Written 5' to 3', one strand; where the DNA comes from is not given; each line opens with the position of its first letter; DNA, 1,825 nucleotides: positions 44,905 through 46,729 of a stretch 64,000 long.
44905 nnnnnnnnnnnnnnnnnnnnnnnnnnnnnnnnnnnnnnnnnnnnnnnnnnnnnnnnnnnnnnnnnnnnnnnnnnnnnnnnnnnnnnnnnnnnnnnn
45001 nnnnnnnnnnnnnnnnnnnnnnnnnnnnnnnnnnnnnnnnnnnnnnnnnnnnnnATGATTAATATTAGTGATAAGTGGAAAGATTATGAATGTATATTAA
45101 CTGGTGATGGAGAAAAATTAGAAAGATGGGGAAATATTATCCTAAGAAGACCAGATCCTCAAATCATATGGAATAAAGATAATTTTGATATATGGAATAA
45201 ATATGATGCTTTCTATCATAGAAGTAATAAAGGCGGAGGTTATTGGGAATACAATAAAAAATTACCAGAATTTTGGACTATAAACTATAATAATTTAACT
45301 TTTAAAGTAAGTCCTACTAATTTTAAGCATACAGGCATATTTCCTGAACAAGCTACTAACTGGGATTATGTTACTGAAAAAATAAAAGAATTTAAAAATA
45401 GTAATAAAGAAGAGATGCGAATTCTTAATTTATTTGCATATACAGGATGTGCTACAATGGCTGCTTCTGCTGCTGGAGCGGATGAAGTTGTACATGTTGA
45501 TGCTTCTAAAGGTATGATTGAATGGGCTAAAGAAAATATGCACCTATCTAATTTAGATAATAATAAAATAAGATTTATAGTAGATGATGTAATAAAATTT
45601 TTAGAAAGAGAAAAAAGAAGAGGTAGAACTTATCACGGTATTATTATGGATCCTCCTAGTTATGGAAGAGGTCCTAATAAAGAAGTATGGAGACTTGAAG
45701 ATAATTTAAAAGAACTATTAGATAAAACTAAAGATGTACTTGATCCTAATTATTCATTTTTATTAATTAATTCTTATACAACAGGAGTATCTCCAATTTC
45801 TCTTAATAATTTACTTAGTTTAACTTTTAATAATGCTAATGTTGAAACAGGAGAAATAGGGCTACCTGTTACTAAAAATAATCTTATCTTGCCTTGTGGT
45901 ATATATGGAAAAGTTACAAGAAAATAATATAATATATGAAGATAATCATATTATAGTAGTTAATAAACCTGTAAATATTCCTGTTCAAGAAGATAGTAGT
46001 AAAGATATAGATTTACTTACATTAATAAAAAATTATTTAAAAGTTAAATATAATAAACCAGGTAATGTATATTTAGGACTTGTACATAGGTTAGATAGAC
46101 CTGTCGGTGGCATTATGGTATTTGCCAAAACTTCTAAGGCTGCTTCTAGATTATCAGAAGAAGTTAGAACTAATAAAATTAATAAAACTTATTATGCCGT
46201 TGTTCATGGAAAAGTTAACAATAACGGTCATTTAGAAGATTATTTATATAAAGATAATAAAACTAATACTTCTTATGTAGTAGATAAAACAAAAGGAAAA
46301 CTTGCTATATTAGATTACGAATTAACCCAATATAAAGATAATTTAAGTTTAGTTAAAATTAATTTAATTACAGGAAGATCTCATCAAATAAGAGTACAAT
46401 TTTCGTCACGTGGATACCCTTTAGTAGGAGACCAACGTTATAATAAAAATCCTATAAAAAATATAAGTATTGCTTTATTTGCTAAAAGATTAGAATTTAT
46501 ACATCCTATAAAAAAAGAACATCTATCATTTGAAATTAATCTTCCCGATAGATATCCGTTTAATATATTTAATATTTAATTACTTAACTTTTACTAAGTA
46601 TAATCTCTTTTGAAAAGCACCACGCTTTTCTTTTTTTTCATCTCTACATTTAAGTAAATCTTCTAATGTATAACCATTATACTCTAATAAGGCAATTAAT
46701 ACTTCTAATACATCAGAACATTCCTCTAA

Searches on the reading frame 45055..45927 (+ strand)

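Call 68: search_protein_families(library=pfam, proteins=[window:45055-45927:+], max_evalue=1e-8)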
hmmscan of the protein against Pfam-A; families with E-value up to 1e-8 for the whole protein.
window:45055-45927:+ (290 aa): 1 family
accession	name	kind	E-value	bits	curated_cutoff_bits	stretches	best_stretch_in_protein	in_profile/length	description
PF10672.15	Methyltrans_SAM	-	3e-18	66.5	27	1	67-231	79-230/286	S-adenosylmethionine-dependent methyltransferase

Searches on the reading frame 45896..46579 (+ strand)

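Call 68: search_protein_families(library=pfam, proteins=[window:45896-46579:+], max_evalue=1e-8)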
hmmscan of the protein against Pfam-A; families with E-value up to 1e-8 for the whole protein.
window:45896-46579:+ (227 aa): 1 family
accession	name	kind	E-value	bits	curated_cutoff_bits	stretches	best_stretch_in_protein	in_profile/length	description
PF00849.27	PseudoU_synth_2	-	4.6e-34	118.3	26.8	1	18-171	1-152/152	RNA pseudouridylate synthase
